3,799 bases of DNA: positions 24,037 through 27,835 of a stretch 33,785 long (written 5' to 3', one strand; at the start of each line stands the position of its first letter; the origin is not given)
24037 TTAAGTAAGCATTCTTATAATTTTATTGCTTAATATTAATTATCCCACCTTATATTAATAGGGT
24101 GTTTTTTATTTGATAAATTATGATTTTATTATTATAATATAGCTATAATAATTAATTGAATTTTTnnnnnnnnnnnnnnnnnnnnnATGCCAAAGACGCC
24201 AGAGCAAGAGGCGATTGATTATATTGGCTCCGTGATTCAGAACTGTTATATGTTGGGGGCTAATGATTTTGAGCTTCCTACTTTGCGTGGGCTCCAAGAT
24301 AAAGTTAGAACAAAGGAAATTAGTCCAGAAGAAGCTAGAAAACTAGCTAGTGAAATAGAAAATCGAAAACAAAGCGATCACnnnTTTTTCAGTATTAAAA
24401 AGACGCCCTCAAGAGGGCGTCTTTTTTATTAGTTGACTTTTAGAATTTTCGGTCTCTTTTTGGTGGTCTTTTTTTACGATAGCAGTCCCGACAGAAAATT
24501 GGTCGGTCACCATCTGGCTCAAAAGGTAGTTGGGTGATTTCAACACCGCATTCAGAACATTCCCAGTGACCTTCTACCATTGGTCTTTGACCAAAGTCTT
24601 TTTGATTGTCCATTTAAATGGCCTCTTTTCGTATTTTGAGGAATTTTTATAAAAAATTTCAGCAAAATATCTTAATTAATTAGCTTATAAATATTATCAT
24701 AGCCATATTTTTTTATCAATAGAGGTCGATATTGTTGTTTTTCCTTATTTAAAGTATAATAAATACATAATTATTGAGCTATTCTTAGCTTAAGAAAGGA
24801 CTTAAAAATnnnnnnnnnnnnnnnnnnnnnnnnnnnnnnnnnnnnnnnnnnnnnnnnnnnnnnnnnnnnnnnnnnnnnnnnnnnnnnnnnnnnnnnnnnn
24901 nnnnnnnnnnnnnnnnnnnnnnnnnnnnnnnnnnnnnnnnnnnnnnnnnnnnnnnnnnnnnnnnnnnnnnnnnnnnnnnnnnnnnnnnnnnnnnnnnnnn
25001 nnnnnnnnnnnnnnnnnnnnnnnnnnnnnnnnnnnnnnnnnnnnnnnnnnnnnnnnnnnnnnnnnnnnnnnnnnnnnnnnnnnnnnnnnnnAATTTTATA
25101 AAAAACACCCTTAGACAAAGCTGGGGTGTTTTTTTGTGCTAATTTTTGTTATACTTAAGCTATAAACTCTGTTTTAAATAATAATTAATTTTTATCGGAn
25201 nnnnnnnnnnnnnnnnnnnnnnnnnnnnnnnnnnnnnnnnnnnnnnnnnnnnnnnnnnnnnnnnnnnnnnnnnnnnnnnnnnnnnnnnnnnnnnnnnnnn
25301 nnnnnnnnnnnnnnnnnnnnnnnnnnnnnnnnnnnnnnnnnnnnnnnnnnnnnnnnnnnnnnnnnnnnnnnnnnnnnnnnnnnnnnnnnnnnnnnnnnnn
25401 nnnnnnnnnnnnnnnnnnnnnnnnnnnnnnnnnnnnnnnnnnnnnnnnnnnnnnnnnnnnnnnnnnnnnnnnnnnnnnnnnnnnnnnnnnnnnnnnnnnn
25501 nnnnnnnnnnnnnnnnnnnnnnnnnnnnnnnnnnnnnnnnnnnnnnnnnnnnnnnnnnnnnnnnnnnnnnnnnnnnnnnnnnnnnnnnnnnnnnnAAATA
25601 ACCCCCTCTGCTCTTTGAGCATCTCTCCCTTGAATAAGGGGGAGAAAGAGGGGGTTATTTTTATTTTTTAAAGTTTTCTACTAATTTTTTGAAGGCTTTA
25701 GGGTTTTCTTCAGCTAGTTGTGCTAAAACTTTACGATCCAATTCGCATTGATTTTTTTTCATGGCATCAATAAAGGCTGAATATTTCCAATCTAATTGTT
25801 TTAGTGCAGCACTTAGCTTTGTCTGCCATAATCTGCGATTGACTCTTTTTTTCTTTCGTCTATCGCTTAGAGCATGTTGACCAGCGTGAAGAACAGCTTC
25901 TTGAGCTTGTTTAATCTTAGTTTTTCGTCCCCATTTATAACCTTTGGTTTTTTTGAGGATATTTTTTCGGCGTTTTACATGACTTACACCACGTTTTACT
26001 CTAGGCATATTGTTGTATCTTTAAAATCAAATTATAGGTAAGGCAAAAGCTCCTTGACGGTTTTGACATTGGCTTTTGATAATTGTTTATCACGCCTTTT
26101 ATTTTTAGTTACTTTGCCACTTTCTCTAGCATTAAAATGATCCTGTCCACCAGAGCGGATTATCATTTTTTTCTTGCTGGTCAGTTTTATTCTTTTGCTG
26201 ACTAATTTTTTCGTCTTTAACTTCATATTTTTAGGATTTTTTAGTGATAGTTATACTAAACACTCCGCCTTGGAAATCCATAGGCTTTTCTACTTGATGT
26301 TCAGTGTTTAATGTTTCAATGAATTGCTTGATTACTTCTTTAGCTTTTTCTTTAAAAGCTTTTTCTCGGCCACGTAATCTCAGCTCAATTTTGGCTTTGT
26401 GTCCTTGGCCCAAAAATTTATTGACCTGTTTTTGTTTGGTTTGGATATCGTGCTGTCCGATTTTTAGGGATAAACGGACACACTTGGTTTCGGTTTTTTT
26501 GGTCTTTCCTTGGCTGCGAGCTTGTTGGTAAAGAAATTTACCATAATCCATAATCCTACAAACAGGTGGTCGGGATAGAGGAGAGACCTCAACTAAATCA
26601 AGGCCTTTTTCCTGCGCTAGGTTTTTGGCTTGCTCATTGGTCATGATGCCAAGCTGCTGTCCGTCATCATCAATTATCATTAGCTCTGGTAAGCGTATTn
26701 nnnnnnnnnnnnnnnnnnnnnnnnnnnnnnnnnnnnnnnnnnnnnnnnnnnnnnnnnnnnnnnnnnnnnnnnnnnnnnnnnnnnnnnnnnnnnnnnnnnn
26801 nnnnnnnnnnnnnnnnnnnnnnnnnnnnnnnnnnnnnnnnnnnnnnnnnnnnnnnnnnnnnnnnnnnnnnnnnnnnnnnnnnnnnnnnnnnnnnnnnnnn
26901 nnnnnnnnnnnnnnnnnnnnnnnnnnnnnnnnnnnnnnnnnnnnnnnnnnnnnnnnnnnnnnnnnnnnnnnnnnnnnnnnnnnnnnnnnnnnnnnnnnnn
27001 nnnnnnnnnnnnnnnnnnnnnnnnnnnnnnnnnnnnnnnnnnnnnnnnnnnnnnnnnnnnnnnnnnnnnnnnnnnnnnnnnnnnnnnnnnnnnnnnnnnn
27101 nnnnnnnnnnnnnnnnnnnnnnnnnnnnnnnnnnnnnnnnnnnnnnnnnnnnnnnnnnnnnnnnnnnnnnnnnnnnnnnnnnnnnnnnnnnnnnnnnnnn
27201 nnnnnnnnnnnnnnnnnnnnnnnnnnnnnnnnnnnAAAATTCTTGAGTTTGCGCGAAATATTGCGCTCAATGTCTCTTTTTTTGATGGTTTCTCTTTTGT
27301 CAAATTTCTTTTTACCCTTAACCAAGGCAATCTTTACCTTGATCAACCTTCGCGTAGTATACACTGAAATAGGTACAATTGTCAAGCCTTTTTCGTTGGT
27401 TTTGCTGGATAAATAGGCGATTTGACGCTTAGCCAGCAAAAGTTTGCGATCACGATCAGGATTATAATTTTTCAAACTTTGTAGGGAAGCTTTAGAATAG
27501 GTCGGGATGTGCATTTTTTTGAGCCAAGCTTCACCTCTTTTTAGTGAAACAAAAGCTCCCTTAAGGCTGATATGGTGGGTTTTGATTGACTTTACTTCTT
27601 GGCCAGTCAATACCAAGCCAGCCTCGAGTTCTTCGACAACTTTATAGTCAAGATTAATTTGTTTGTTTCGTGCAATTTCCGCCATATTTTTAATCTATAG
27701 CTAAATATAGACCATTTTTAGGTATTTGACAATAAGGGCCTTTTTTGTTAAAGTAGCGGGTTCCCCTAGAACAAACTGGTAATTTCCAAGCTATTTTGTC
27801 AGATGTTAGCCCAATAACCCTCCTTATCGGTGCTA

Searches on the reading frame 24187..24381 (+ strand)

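Call 64: search_protein_families(library=pfam, proteins=[window:24187-24381:+], max_evalue=0.1)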
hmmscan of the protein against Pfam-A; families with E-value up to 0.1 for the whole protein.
window:24187-24381:+ (65 aa): 1 family
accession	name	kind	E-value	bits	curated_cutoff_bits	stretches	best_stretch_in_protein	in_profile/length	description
PF16273.10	NuDC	-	0.02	15.8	30.2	1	38-63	5-30/66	Nuclear distribution C domain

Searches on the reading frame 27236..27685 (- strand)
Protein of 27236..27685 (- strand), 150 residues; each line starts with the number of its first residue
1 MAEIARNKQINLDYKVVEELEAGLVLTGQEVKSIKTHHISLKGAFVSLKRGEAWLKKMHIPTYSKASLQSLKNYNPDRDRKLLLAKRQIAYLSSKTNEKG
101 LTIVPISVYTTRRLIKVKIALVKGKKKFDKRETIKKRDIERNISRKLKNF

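Call 13: find_related_loci(query=window:27236-27685:-, collection=genome_contigs, flank=3000)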
Query window:27236-27685:- (150 aa) in genome_contigs; peptide patterns used: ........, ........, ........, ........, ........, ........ (x = any residue, [..] = any of these).
542 stretches matched a pattern; 331 encode a relative of the query (tblastn E <= 1e-3); the best 80 are kept; 80 distinct loci.
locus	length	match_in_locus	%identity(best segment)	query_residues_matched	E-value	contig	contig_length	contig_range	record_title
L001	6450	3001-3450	83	1-150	4e-82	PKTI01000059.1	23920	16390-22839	MAG: Candidatus Parcubacteria bacterium isolate BM519 sc_1215, whole genome shotgun sequence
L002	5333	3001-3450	83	1-150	2e-81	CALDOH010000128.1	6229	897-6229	MAG TPA_asm: uncultured bacterium isolate ERR2206790_bin.27_CONCOCT_v1.1_MAG genome assembly, contig: ERZ890879.3424, wh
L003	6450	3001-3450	75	1-150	2e-71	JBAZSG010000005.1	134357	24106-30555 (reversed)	MAG: Patescibacteria group bacterium isolate SO_2017_GW1_168 NODE_939_length_134357_cov_2.466848_OW334_2017, whole genom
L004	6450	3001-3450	74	1-150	7e-71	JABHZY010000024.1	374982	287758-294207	MAG: Candidatus Komeilibacteria bacterium isolate SI047_bin95 k141_1450149, whole genome shotgun sequence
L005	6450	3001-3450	73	1-150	2e-70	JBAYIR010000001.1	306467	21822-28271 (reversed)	MAG: Patescibacteria group bacterium isolate SO_2016_GW1_35 scaffold00044_OW334_2016, whole genome shotgun sequence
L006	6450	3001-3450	73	1-150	4e-70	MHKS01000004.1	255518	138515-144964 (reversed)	MAG: Candidatus Komeilibacteria bacterium RIFOXYD1_FULL_37_29 rifoxyd1_full_scaffold_3, whole genome shotgun sequence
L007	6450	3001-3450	73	1-150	2e-69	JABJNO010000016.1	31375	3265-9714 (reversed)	MAG: Candidatus Parcubacteria bacterium isolate SI075_bin20 k141_2034985, whole genome shotgun sequence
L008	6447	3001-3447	72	1-150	5e-68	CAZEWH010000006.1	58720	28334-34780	MAG TPA_asm: uncultured Gammaproteobacteria bacterium isolate SRP077602_co5_241 genome assembly, contig: NODE_2409_lengt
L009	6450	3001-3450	67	1-150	5e-65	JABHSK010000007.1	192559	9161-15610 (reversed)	MAG: Candidatus Parcubacteria bacterium isolate SI039_bin36 k141_1025082, whole genome shotgun sequence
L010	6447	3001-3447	65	1-150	5e-61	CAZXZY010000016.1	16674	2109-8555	MAG TPA_asm: uncultured Gammaproteobacteria bacterium isolate binchicken_co28_77 genome assembly, contig: NODE_2314_leng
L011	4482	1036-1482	65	1-150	4e-60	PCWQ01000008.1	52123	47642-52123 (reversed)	MAG: Candidatus Komeilibacteria bacterium CG11_big_fil_rev_8_21_14_0_20_36_20 CG11_8_21_14_0.20_scaffold_230_c, whole ge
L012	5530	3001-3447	64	1-150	5e-58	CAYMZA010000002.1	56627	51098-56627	MAG TPA_asm: uncultured Gammaproteobacteria bacterium isolate SRP200020_co3_139 genome assembly, contig: NODE_732_length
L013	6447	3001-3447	63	1-150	6e-58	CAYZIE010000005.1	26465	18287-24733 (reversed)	MAG TPA_asm: uncultured Gammaproteobacteria bacterium isolate SRP200020_co5_182 genome assembly, contig: NODE_2785_lengt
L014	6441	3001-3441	64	1-148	3e-57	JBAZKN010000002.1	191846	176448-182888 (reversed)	MAG: Patescibacteria group bacterium isolate SO_2017_LW4_144 scaffold_227_c1_LW137-91_2017, whole genome shotgun sequenc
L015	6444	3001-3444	62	1-149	4e-57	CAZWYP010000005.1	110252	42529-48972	MAG TPA_asm: uncultured Gammaproteobacteria bacterium isolate binchicken_co16_344 genome assembly, contig: NODE_294_leng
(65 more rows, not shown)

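Call 14: search_protein_families(library=pfam, proteins=[window:27236-27685:-])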
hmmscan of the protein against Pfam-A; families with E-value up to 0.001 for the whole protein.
window:27236-27685:- (150 aa): 1 family
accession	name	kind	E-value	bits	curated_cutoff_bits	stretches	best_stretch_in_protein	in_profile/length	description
PF01668.23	SmpB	-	1.5e-49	168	27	1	4-149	1-143/143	SmpB protein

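Call 64: search_protein_families(library=pfam, proteins=[L009:5177-5560:+, L009:5547-5822:+, L009:5825-6199:+], max_evalue=0.1)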
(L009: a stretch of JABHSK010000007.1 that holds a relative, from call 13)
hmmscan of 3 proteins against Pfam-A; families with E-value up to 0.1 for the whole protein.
L009:5177-5560:+ (128 aa): 2 families
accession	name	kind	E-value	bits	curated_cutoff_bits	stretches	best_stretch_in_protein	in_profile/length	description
PF10861.13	DUF2784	-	5.7e-06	26.8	29.7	1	7-113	2-101/109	Protein of Unknown function (DUF2784)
PF20303.3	YLATT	-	0.096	13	26.7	0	11-75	7-70/107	YEATS-Like-Associating Three TM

L009:5547-5822:+ (92 aa): 1 family
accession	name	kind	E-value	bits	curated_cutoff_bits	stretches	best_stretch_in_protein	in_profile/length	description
PF06432.16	GPI2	-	0.07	13.1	24.4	1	6-80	178-250/270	Phosphatidylinositol N-acetylglucosaminyltransferase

L009:5825-6199:+ (125 aa): 2 families
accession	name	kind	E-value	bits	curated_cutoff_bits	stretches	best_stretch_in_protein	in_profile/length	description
PF10861.13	DUF2784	-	1.8e-10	41.3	29.7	1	7-90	2-81/109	Protein of Unknown function (DUF2784)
PF12420.13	DUF3671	-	0.042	13.7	34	1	24-115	150-210/223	Fam-L, Fam-M like protein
